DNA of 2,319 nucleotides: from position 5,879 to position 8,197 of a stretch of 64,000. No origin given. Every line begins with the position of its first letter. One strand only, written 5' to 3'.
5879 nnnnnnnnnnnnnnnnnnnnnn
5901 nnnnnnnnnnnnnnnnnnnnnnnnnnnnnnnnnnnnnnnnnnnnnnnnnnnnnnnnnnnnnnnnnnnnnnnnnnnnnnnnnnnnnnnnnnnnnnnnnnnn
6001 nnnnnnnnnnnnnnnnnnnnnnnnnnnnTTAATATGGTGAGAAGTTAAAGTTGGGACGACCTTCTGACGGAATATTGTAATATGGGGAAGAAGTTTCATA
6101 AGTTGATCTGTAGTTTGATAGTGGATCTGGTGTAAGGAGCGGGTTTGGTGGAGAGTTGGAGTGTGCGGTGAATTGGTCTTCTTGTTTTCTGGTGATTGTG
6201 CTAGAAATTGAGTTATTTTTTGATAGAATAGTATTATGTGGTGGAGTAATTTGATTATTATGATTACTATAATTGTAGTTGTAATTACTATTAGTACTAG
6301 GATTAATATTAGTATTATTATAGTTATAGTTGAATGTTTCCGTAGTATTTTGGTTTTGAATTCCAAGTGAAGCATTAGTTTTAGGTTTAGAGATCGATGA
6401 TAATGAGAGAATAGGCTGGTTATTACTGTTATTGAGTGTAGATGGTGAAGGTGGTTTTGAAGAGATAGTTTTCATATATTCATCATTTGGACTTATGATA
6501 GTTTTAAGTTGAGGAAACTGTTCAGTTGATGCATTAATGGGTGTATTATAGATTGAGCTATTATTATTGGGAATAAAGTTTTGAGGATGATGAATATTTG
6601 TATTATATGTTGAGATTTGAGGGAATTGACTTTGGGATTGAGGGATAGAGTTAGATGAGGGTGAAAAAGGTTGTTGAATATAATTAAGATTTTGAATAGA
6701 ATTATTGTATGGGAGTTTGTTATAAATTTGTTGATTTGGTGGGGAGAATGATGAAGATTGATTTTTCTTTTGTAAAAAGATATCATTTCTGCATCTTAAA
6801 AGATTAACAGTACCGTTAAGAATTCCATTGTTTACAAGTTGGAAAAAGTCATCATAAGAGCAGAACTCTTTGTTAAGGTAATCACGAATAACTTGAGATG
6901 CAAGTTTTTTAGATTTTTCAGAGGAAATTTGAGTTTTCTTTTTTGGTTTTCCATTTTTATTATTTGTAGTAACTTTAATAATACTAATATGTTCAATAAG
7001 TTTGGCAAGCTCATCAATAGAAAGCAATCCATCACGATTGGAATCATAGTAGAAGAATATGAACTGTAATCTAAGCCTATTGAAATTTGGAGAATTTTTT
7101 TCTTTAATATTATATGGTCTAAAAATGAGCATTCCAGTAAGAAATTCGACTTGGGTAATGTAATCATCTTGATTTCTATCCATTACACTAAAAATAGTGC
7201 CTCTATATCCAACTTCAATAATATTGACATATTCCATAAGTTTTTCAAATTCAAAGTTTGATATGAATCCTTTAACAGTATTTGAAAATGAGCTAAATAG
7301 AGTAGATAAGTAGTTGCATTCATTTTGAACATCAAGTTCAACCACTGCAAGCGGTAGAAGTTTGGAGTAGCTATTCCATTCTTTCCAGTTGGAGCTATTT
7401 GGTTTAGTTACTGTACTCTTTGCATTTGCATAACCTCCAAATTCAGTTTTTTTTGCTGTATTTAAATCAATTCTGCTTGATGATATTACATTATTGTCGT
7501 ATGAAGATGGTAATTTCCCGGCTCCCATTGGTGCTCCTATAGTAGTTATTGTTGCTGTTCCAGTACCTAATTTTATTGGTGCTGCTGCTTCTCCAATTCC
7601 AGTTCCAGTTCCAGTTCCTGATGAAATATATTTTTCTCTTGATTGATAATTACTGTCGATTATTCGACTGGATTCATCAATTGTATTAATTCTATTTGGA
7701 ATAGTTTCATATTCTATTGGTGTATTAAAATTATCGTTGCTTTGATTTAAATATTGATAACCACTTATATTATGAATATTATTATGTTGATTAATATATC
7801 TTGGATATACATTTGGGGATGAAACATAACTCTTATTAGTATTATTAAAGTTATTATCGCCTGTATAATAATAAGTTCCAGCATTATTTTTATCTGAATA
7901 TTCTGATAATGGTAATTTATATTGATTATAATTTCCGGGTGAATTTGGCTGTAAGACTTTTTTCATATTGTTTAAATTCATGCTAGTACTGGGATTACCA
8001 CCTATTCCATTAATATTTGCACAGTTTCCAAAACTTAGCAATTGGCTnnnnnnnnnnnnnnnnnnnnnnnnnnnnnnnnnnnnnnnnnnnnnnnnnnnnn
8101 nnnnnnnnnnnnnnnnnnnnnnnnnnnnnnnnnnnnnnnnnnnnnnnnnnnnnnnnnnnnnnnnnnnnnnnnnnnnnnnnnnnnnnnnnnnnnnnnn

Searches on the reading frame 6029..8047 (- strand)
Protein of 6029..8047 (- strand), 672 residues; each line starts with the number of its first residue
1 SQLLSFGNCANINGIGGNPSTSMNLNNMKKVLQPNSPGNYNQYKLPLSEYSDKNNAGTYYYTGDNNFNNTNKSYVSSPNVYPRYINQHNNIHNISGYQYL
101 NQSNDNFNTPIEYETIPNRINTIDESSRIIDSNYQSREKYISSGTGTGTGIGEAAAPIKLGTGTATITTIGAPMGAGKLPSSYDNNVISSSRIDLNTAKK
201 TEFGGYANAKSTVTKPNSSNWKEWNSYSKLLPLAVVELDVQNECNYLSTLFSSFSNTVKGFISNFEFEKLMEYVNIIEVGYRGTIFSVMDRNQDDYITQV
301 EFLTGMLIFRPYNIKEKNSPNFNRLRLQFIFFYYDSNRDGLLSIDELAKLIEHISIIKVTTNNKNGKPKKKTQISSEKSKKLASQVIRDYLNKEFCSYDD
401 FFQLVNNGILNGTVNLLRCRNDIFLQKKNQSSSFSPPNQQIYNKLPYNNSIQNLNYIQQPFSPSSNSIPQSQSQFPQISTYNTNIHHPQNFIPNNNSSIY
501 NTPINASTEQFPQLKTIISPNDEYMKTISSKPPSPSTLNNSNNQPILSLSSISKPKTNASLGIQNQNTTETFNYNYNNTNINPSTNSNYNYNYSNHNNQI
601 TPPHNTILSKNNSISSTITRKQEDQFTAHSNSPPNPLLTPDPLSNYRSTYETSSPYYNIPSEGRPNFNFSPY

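Call 61: search_protein_families(library=pfam, proteins=[window:6029-8047:-], max_evalue=0.0001)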
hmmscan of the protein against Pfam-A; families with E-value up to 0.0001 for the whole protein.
window:6029-8047:- (672 aa): 3 families
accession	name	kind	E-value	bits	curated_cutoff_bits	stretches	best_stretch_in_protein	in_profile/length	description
PF13405.12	EF-hand_6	-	1.4e-07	31.1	25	0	326-352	1-27/30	EF-hand domain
PF13499.12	EF-hand_7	-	9.4e-07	29.5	30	0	326-379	3-34/67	EF-hand domain pair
PF00036.39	EF-hand_1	-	3.1e-06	26.8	25.4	0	327-353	2-28/29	EF hand domain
